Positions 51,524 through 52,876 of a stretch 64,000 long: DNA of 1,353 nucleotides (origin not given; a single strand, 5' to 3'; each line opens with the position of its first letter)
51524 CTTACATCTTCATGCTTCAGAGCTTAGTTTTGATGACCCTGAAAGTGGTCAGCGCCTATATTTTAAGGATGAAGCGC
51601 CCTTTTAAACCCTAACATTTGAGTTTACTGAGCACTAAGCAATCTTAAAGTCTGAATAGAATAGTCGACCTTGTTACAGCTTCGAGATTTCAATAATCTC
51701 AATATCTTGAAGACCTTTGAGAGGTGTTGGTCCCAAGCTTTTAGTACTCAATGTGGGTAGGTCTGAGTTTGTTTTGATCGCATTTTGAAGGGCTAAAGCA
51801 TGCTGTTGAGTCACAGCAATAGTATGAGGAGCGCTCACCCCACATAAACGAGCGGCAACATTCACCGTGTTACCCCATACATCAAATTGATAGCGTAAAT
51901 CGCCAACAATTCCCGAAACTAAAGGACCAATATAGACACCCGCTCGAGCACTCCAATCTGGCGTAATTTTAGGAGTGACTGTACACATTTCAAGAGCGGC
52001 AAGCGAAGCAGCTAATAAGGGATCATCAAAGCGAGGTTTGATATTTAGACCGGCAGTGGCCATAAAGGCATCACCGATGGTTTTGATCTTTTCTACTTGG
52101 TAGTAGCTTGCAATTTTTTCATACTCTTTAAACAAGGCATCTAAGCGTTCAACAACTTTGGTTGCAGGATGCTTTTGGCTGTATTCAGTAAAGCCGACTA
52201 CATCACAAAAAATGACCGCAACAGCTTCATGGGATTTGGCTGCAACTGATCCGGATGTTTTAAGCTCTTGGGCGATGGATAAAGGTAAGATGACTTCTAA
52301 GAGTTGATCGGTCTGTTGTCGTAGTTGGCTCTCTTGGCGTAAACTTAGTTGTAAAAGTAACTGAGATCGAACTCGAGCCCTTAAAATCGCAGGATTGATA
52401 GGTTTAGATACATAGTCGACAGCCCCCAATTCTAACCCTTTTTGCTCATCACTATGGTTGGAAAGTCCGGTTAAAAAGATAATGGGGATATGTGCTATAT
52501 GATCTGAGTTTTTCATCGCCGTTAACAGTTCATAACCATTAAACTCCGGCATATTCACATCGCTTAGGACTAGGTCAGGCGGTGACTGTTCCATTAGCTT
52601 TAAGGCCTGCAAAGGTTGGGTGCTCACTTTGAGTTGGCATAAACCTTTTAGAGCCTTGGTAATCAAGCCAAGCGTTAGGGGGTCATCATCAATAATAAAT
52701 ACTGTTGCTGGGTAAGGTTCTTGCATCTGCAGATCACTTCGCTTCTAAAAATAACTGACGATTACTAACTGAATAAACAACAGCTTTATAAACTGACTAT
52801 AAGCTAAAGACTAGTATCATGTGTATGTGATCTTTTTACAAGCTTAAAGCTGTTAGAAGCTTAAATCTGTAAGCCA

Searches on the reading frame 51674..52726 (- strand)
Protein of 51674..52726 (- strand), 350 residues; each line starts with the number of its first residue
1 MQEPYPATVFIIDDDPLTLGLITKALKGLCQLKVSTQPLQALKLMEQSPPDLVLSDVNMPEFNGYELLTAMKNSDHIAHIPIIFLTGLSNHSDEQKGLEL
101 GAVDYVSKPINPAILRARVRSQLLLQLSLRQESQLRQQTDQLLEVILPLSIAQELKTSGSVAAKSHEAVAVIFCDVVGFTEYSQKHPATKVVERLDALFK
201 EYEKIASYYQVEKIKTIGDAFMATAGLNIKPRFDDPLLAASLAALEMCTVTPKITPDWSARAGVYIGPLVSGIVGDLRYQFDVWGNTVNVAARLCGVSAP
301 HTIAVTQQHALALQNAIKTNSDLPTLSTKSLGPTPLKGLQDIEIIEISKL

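Call 60: search_protein_families(library=pfam, proteins=[window:51674-52726:-], max_evalue=0.001)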
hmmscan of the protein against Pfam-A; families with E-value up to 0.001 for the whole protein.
window:51674-52726:- (350 aa): 2 families
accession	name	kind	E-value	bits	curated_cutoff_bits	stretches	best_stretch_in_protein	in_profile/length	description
PF00211.25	Guanylate_cyc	-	3.1e-34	118.6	21.9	1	162-318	2-157/183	Adenylate and Guanylate cyclase catalytic domain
PF00072.30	Response_reg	-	4.9e-25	88.3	30.2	1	9-120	1-111/111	Response regulator receiver domain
